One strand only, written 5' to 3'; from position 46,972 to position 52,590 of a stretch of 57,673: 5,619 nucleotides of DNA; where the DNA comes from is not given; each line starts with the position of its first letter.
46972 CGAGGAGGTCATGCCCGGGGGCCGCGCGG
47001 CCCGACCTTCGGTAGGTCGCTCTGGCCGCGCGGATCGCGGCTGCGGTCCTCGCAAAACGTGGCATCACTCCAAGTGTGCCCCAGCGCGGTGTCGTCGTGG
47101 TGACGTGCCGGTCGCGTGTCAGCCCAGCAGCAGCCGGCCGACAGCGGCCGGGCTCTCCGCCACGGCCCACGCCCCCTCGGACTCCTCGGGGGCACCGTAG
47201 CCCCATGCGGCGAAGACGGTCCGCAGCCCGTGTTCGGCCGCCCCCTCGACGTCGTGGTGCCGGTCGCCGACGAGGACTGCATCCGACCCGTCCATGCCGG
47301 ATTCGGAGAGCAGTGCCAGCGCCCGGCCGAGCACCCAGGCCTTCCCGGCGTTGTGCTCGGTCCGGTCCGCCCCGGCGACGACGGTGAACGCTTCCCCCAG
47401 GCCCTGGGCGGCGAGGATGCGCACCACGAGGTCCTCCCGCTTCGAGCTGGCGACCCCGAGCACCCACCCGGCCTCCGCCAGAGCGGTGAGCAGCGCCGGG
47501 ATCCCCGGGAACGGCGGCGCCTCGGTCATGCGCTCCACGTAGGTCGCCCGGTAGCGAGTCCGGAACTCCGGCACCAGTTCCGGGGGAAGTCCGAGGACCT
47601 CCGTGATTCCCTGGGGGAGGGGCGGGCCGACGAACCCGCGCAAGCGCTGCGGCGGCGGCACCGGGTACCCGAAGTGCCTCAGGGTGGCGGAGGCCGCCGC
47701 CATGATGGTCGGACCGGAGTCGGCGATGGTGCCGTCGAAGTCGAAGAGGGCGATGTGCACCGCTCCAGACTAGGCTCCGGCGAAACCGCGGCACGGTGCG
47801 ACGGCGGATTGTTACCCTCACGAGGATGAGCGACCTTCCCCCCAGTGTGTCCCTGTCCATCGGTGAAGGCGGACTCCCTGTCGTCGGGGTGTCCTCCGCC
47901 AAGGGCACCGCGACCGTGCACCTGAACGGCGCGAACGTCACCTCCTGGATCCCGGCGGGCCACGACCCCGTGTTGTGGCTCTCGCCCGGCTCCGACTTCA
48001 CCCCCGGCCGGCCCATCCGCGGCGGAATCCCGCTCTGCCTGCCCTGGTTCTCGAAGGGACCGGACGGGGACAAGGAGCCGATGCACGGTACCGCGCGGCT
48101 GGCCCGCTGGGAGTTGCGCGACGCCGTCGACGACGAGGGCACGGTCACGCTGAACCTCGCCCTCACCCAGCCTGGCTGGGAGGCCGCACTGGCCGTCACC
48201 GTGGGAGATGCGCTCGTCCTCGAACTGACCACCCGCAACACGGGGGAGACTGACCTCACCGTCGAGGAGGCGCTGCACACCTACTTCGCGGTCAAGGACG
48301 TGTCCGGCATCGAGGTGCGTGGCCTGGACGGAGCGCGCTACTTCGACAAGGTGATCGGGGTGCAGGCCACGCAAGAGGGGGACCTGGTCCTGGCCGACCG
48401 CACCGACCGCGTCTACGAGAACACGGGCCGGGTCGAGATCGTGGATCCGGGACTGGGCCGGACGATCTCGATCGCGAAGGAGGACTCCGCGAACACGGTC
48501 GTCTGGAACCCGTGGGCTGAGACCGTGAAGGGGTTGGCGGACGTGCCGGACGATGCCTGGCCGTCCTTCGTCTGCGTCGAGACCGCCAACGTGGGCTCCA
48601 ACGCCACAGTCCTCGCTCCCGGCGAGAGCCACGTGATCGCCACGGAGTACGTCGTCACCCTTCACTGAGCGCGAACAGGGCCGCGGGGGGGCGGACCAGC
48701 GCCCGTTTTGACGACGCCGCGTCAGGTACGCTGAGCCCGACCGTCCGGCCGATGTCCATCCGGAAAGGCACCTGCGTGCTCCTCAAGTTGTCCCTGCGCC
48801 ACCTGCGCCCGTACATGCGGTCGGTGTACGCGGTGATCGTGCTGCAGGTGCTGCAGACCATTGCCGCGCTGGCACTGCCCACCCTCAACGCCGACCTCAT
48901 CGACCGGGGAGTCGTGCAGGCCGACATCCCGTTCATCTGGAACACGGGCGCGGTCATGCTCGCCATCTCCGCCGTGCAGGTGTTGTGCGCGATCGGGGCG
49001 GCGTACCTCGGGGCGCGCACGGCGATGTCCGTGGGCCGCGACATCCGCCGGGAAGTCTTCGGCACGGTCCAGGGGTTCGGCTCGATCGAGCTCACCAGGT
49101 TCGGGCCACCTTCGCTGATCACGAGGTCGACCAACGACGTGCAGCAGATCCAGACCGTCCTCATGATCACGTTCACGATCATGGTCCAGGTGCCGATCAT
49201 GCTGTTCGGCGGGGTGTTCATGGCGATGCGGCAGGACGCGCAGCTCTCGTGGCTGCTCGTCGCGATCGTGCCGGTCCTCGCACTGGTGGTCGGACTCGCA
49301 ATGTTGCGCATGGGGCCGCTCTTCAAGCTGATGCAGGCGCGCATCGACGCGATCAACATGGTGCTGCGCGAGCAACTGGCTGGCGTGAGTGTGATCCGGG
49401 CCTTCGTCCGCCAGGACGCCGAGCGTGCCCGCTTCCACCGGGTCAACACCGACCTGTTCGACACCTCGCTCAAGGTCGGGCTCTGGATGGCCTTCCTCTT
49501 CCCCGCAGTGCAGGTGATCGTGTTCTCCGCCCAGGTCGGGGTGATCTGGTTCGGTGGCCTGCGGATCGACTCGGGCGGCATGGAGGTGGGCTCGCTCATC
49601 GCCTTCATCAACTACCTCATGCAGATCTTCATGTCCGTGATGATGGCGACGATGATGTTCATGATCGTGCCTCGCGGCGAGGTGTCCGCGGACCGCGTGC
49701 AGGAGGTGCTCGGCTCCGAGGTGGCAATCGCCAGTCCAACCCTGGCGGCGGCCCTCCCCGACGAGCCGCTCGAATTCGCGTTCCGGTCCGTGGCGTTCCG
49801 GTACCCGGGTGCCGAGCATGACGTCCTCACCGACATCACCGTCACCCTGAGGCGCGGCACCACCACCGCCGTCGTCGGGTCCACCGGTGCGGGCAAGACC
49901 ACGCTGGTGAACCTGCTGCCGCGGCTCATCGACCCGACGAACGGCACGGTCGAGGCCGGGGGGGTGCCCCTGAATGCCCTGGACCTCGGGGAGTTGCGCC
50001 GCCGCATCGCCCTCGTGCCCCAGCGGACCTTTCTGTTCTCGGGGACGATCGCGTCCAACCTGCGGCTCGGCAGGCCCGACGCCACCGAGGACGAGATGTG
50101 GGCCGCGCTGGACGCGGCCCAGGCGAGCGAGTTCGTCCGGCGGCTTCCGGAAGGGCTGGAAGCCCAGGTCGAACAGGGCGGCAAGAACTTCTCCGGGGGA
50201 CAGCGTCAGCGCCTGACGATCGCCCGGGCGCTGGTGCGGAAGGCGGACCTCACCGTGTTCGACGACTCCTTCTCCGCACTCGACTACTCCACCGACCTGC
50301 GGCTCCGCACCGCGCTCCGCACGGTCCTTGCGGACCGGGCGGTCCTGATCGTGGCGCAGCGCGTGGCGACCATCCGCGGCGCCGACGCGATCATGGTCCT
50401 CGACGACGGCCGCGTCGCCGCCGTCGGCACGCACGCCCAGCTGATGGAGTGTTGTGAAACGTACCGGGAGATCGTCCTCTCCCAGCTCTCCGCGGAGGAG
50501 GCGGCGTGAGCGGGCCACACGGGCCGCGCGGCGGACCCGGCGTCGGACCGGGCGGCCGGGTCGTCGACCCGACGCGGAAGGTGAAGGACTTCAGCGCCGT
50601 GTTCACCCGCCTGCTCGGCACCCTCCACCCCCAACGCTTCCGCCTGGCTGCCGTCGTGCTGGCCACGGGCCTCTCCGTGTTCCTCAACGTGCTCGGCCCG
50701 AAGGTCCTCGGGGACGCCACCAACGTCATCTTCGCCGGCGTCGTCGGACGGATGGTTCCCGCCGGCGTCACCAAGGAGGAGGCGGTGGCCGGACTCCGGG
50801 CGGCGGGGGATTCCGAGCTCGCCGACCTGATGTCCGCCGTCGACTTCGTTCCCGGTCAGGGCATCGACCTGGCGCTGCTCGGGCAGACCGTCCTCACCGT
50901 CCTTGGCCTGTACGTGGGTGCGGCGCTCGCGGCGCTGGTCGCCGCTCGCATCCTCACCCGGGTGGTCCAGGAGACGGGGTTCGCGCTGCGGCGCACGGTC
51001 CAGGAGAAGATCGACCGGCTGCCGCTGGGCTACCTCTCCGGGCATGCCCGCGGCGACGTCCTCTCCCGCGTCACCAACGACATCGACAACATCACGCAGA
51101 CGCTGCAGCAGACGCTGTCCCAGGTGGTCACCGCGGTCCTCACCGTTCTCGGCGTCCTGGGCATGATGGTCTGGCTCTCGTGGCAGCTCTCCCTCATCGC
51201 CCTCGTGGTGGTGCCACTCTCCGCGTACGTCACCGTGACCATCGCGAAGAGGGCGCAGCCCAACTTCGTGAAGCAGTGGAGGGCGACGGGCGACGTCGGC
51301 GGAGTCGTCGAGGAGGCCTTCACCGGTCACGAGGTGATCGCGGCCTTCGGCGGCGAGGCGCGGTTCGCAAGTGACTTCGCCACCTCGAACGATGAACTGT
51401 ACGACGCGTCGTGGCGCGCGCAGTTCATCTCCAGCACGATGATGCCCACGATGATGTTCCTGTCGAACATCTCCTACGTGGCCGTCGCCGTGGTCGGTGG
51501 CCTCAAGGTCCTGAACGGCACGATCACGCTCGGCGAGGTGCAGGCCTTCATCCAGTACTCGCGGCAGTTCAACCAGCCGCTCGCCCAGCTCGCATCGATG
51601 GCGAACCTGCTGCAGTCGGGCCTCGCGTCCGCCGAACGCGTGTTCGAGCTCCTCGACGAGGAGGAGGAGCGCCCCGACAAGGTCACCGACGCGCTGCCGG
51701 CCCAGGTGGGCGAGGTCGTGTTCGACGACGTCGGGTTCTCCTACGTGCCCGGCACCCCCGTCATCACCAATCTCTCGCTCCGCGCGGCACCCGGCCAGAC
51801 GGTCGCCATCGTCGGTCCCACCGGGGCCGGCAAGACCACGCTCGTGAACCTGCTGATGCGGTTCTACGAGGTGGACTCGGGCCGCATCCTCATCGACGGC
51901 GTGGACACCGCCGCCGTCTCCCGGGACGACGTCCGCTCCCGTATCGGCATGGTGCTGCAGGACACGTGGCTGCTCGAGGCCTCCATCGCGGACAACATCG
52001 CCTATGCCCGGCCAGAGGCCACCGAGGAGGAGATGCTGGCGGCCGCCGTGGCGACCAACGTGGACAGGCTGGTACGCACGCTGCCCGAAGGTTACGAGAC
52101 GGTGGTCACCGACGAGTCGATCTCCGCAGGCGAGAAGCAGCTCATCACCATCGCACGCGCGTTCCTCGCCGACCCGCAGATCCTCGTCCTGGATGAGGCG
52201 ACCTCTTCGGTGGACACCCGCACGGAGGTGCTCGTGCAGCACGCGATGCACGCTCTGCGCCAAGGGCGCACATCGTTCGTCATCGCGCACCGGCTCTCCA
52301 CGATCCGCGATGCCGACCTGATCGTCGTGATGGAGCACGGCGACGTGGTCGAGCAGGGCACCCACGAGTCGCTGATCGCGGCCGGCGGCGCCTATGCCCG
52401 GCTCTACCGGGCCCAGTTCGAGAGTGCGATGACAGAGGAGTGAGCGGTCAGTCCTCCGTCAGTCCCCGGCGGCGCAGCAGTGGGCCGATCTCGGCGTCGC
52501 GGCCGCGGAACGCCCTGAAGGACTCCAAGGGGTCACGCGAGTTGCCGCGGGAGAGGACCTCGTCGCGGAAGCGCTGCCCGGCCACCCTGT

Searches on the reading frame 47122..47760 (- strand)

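Call 50: search_protein_families(library=pfam, proteins=[window:47122-47760:-], max_evalue=0.0001)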
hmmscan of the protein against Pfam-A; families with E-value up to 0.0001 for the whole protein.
window:47122-47760:- (213 aa): 4 families
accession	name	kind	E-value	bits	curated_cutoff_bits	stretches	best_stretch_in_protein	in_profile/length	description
PF13419.12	HAD_2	-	1.1e-27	97.7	23.8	1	5-183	2-177/178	Haloacid dehalogenase-like hydrolase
PF00702.32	Hydrolase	-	1e-15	59.1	26.4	1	3-178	3-191/191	haloacid dehalogenase-like hydrolase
PF12710.13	HAD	-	5.4e-08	33.9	27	1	4-172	1-186/189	haloacid dehalogenase-like hydrolase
PF13242.12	Hydrolase_like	-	7.3e-08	32.7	22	1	144-196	10-60/75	HAD-hyrolase-like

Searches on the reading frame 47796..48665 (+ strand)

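Call 50: search_protein_families(library=pfam, proteins=[window:47796-48665:+], max_evalue=0.0001)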
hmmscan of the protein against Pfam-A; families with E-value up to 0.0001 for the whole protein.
window:47796-48665:+ (290 aa): 1 family
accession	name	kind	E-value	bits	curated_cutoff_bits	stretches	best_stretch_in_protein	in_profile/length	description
PF01263.26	Aldose_epim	-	9.8e-36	124.1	27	1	35-285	9-298/299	Aldose 1-epimerase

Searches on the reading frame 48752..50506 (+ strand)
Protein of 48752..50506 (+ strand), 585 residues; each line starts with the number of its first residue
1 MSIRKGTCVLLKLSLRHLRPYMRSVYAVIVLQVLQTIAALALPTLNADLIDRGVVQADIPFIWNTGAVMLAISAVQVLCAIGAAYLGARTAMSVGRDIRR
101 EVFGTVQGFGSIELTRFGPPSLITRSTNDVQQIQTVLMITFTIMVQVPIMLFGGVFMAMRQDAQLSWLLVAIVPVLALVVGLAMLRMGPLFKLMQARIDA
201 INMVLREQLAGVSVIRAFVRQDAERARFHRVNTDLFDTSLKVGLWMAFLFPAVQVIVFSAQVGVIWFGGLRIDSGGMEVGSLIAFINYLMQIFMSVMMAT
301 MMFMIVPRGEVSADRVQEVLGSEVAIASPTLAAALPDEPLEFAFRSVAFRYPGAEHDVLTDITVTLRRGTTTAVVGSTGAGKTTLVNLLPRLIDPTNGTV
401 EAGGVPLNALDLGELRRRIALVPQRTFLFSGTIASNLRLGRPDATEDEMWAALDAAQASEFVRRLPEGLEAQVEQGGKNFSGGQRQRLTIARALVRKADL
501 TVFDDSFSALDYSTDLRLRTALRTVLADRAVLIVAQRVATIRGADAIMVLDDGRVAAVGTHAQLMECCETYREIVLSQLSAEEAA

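Call 50: search_protein_families(library=pfam, proteins=[window:48752-50506:+], max_evalue=0.0001)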
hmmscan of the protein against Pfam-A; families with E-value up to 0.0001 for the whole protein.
window:48752-50506:+ (585 aa): 2 families
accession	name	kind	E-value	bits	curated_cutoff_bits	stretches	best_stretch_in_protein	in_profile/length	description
PF00664.28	ABC_membrane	-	3.9e-41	142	28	1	27-296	3-274/274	ABC transporter transmembrane region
PF00005.33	ABC_tran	-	1.5e-26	94.1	25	1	359-507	1-136/137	ABC transporter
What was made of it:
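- Two half-transporter ABC genes (ABC_membrane + ABC_tran) lie at 48752-52443 (call 50).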

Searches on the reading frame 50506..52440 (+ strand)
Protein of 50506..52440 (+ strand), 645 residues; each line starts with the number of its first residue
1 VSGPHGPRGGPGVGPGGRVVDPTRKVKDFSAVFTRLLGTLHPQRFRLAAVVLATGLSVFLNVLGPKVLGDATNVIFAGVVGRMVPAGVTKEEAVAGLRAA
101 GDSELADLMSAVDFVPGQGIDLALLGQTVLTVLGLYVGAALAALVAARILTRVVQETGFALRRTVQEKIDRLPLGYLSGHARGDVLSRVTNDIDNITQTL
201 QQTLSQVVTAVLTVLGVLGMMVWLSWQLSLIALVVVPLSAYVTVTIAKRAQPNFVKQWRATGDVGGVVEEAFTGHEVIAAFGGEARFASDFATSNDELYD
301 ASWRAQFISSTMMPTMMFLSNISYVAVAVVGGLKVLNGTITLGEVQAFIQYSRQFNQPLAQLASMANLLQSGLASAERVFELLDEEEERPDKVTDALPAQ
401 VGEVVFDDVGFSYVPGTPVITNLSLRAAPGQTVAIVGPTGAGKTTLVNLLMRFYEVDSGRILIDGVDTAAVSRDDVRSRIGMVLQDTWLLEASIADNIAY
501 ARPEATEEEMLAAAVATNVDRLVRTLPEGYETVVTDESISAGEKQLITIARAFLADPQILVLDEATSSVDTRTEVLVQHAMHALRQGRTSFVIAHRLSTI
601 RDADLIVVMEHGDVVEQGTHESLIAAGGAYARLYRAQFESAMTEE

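Call 50: search_protein_families(library=pfam, proteins=[window:50506-52440:+], max_evalue=0.0001)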
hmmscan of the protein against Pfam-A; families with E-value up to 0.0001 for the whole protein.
window:50506-52440:+ (645 aa): 3 families
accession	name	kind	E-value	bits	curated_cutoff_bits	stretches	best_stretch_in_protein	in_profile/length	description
PF00664.28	ABC_membrane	-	6.2e-53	180.7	28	1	64-359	6-274/274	ABC transporter transmembrane region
PF00005.33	ABC_tran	-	3.2e-28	99.5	25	1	421-567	2-137/137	ABC transporter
PF13401.12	AAA_22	-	8.8e-05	23.3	27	0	432-565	7-93/130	AAA domain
